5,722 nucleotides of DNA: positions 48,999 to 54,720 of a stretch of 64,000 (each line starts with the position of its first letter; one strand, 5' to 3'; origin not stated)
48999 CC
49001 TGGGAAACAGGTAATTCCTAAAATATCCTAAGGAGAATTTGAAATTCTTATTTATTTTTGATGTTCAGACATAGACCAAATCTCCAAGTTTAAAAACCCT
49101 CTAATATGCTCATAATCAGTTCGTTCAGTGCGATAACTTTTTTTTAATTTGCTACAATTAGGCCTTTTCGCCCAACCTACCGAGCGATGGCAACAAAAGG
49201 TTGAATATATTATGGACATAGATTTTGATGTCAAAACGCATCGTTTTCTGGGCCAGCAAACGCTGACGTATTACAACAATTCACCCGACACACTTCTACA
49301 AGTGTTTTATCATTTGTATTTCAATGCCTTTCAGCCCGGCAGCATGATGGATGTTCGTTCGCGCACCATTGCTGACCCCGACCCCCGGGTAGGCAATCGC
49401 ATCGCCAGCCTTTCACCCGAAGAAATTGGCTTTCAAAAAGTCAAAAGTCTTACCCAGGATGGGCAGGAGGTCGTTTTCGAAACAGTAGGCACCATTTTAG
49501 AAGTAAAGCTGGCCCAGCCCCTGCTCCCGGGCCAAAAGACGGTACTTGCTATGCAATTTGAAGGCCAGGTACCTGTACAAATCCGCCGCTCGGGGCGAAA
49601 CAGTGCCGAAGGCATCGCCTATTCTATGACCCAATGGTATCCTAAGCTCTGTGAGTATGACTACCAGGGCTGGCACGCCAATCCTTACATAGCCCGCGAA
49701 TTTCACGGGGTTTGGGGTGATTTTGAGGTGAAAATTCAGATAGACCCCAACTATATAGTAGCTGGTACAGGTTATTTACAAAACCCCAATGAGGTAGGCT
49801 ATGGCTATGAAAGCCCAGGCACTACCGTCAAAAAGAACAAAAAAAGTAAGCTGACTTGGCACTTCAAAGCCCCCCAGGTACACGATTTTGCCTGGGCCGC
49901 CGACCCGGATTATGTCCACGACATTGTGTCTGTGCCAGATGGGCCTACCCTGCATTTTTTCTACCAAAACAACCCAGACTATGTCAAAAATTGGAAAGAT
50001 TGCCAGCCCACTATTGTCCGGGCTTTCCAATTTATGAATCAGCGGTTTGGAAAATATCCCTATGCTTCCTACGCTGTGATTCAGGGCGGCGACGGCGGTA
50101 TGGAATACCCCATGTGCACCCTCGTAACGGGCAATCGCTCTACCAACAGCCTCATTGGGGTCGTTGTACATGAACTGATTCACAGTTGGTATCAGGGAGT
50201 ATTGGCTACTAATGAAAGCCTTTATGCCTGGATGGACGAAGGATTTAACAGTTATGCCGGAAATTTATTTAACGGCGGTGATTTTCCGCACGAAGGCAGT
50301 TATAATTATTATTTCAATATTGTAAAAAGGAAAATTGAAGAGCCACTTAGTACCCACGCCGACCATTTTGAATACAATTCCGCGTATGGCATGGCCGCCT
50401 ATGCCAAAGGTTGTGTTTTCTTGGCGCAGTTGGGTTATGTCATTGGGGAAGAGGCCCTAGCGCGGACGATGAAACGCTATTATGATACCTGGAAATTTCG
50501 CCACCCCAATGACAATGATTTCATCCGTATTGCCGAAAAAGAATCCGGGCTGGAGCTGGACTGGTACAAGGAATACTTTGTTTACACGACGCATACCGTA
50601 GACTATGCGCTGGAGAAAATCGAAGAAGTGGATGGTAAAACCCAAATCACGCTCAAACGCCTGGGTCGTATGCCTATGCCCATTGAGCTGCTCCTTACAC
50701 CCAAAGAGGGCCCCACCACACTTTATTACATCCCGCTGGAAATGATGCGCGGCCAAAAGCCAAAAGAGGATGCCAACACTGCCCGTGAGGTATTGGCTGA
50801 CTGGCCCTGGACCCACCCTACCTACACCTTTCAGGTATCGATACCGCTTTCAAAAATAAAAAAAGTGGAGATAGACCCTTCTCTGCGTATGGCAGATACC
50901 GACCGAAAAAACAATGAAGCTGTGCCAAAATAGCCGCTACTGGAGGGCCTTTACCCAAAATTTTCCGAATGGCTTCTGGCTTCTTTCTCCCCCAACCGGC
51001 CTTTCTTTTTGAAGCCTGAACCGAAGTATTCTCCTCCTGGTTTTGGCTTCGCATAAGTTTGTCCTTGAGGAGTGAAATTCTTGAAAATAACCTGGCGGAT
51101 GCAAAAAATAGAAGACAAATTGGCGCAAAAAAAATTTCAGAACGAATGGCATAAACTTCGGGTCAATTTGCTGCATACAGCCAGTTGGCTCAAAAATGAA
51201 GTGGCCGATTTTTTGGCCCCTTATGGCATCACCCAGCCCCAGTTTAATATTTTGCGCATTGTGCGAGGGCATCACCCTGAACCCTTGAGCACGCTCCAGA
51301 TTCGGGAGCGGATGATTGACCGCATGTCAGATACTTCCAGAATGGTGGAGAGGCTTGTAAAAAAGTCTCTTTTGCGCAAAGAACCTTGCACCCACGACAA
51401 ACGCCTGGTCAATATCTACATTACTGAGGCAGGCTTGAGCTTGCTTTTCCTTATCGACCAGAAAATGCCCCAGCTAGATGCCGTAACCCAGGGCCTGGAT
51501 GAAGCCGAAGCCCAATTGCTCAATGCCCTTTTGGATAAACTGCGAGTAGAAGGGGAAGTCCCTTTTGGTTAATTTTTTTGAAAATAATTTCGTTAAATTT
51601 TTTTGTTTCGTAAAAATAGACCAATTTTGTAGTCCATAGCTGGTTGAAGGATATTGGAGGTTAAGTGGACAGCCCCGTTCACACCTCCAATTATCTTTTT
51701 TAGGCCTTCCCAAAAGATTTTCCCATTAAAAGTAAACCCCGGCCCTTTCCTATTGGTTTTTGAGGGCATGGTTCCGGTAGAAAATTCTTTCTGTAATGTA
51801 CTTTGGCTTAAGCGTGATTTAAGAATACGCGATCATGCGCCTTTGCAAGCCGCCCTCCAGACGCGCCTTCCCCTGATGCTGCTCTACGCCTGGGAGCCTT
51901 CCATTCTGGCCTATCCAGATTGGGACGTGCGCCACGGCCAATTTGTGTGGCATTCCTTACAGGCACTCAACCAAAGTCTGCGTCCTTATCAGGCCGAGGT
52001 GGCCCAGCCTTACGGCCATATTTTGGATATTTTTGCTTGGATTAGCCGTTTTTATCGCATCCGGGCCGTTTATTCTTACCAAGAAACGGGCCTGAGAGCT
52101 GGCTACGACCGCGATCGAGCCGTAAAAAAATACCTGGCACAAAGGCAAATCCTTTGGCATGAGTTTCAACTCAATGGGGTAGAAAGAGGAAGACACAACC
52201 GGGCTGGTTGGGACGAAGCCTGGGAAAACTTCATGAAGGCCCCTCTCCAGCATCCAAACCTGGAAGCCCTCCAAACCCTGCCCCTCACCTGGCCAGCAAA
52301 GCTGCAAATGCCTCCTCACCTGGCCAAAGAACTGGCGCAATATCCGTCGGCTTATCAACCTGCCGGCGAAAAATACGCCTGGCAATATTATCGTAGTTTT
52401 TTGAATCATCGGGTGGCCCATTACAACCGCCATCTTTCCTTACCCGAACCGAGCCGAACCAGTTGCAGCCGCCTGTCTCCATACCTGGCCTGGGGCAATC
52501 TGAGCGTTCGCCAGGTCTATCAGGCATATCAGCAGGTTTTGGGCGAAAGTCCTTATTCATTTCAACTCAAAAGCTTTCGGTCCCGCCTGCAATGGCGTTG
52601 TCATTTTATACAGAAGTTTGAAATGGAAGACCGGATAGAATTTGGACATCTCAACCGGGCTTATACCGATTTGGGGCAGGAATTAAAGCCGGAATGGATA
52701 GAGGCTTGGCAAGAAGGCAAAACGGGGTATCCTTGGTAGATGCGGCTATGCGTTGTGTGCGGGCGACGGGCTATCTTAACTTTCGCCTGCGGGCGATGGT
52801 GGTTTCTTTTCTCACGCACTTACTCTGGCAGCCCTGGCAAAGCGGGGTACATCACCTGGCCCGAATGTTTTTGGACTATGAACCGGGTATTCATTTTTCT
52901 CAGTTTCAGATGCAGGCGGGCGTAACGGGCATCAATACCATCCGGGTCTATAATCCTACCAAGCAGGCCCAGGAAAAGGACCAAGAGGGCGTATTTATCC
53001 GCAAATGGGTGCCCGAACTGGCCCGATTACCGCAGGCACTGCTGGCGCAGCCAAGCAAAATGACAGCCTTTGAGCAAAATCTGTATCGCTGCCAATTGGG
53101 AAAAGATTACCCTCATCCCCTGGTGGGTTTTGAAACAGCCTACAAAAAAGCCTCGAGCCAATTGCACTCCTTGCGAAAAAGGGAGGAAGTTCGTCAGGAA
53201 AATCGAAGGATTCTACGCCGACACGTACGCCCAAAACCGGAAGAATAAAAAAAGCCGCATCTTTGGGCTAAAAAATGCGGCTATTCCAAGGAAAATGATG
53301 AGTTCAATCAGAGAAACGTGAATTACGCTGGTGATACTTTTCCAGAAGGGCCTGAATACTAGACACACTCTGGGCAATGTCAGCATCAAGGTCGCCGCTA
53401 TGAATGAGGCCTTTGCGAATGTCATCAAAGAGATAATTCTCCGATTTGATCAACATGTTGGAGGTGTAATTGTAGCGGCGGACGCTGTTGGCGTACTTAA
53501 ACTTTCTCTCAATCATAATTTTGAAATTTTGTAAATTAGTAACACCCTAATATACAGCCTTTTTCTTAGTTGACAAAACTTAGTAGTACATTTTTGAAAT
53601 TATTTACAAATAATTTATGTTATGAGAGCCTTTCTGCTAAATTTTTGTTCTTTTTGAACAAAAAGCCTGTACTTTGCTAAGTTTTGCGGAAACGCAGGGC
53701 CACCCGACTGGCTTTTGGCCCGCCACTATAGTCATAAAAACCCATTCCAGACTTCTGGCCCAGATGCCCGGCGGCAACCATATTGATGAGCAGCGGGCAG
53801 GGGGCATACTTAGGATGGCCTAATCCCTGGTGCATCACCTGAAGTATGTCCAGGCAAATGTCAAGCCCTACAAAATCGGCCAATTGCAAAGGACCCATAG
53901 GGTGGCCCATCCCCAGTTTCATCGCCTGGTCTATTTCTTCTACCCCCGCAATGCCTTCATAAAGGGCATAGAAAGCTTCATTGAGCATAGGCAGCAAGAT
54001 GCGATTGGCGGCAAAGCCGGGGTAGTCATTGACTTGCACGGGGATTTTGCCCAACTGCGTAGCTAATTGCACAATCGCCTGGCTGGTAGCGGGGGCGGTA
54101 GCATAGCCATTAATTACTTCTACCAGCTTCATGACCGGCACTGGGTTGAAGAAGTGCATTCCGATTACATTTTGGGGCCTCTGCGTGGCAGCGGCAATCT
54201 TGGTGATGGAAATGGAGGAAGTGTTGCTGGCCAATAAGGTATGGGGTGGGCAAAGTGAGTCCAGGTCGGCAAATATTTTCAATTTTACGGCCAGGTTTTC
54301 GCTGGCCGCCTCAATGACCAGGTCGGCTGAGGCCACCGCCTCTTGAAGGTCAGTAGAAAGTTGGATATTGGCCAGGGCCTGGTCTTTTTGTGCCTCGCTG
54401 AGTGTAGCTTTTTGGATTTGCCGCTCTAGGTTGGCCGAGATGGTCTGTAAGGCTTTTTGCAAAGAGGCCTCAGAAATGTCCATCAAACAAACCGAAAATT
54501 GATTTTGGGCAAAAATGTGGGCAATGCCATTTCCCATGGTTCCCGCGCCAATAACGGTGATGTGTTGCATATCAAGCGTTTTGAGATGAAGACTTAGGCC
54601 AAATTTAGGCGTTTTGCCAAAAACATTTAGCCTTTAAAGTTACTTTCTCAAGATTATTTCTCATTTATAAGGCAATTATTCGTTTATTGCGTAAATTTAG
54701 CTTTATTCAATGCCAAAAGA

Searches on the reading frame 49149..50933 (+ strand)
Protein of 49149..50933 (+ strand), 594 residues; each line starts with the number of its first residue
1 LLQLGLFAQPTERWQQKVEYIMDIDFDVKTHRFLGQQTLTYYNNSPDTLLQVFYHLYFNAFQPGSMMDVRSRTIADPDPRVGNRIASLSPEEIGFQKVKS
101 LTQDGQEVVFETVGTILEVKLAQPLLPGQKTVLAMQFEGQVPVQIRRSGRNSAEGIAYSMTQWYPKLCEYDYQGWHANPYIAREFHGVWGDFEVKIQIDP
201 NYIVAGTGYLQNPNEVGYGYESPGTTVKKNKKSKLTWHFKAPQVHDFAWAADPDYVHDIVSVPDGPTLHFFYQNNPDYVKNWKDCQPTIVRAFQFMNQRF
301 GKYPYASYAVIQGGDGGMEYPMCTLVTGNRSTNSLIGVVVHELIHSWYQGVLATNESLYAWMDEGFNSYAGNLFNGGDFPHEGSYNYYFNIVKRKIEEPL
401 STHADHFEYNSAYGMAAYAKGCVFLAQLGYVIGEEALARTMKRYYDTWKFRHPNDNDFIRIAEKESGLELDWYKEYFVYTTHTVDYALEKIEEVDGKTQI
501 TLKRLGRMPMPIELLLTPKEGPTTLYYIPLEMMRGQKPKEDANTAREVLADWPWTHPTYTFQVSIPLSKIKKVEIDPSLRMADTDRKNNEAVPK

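Call 65: search_protein_families(library=pfam, proteins=[window:49149-50933:+], max_evalue=0.00001)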
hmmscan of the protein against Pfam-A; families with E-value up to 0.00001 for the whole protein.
window:49149-50933:+ (594 aa): 1 family
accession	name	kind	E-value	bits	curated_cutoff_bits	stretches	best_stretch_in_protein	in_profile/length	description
PF01433.26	Peptidase_M1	-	7e-14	52.4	27.7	1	329-472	61-213/218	Peptidase family M1 domain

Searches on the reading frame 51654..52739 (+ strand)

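Call 65: search_protein_families(library=pfam, proteins=[window:51654-52739:+], max_evalue=0.00001)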
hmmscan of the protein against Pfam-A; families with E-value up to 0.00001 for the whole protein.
window:51654-52739:+ (361 aa): 2 families
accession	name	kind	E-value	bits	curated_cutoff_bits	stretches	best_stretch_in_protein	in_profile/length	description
PF00875.24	DNA_photolyase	-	1.2e-14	55.1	26.6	1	49-172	2-124/164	DNA photolyase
PF03441.19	FAD_binding_7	-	4.7e-08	33.1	27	1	308-361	1-56/203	FAD binding domain of DNA photolyase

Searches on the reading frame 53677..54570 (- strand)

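Call 65: search_protein_families(library=pfam, proteins=[window:53677-54570:-], max_evalue=0.00001)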
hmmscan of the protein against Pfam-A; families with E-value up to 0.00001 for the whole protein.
window:53677-54570:- (297 aa): 5 families
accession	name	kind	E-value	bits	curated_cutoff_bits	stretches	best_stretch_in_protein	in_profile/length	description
PF02737.24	3HCDH_N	-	6e-68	228.7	22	1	3-182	1-179/180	3-hydroxyacyl-CoA dehydrogenase, NAD binding domain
PF00725.27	3HCDH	-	3.8e-36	123.9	22.1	1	185-281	1-97/97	3-hydroxyacyl-CoA dehydrogenase, C-terminal domain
PF01210.29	NAD_Gly3P_dh_N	-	3.4e-07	30.8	23.1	1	4-113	2-99/158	NAD-dependent glycerol-3-phosphate dehydrogenase N-terminus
PF03721.20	UDPG_MGDP_dh_N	-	3.1e-06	27.3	27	1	3-86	2-81/187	UDP-glucose/GDP-mannose dehydrogenase family, NAD binding domain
PF03446.21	NAD_binding_2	-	4e-06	27.4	21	0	4-101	2-75/161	NAD binding domain of 6-phosphogluconate dehydrogenase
